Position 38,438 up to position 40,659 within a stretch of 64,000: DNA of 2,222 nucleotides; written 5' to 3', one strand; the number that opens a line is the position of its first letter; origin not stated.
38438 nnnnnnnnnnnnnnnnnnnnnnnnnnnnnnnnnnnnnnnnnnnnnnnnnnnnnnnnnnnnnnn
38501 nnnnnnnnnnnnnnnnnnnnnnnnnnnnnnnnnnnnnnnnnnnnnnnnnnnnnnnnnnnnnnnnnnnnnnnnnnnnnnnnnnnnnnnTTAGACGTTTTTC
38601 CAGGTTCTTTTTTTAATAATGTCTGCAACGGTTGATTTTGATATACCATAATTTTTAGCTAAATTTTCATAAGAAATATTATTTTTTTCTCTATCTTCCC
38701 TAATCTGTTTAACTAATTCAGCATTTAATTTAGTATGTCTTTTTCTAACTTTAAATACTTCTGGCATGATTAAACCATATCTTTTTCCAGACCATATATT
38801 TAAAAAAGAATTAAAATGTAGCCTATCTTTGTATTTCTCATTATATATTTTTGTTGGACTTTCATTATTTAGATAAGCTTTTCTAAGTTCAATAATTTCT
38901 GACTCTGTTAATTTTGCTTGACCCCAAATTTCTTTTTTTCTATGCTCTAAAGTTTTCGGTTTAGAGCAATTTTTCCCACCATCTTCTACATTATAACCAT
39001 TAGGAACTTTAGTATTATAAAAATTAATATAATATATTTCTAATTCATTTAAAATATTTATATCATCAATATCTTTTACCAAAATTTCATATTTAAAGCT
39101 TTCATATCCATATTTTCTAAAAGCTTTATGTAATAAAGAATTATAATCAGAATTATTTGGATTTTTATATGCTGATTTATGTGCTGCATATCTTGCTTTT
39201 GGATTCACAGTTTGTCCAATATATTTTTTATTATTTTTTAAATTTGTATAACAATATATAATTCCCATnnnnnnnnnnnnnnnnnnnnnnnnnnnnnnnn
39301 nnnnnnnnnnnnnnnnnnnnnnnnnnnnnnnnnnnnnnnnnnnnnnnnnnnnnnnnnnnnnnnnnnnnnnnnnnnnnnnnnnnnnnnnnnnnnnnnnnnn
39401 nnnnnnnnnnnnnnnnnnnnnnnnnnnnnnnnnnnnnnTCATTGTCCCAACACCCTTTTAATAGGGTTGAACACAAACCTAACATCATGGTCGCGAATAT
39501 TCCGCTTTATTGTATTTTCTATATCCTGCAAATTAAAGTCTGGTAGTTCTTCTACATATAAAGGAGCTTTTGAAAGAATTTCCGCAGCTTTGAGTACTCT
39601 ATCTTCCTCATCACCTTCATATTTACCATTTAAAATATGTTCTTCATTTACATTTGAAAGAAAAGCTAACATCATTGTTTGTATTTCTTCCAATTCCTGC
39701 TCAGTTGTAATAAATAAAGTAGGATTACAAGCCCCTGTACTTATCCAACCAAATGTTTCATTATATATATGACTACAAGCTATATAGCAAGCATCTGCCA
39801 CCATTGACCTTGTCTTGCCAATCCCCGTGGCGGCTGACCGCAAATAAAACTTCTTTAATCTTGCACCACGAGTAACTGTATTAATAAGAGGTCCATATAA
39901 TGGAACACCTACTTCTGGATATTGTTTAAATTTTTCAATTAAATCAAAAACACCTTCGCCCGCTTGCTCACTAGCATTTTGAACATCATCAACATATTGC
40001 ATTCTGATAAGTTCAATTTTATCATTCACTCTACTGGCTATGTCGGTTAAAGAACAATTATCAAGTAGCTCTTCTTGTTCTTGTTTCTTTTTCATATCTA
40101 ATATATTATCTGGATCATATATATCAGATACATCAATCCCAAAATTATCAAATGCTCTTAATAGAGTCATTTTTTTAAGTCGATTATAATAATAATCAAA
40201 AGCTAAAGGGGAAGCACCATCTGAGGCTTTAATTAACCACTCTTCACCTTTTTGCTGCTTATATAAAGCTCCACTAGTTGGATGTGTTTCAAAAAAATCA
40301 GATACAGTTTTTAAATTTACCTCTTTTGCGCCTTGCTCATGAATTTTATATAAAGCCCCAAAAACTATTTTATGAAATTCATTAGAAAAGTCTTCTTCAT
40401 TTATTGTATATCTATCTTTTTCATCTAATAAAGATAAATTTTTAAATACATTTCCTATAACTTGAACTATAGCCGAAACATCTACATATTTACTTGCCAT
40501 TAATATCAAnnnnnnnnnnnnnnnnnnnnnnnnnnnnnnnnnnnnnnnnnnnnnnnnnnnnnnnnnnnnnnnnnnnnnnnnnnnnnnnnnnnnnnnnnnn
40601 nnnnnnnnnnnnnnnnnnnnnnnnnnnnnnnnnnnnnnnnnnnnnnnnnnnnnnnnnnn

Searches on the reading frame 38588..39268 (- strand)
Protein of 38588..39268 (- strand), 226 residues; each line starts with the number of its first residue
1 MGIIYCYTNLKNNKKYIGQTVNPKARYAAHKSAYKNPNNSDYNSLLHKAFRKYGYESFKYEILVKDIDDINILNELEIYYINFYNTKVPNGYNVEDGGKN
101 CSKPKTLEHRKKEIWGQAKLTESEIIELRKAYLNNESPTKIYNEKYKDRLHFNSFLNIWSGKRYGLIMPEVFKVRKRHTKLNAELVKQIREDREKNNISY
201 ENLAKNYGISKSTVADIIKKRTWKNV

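Call 50: search_protein_families(library=pfam, proteins=[window:38588-39268:-], max_evalue=0.001)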
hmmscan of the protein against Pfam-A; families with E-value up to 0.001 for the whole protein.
window:38588-39268:- (226 aa): 2 families
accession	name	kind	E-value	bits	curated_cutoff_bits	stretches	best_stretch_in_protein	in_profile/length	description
PF01541.30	GIY-YIG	-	2.4e-06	28.2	22.6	1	1-93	1-78/78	GIY-YIG catalytic domain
PF01381.28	HTH_3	-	3e-05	24.4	23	1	189-222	1-34/55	Helix-turn-helix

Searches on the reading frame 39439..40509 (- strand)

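Call 49: search_protein_families(library=pfam, proteins=[window:39439-40509:-], max_evalue=0.001)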
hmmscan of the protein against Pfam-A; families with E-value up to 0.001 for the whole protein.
window:39439-40509:- (356 aa): 2 families
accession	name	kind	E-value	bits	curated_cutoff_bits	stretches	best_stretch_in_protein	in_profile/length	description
PF03796.21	DnaB_C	-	5e-09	36.4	27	1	209-347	9-134/255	DnaB-like helicase C terminal domain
PF00772.26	DnaB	-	8.1e-06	26.3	23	1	16-99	11-88/103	DnaB-like helicase N terminal domain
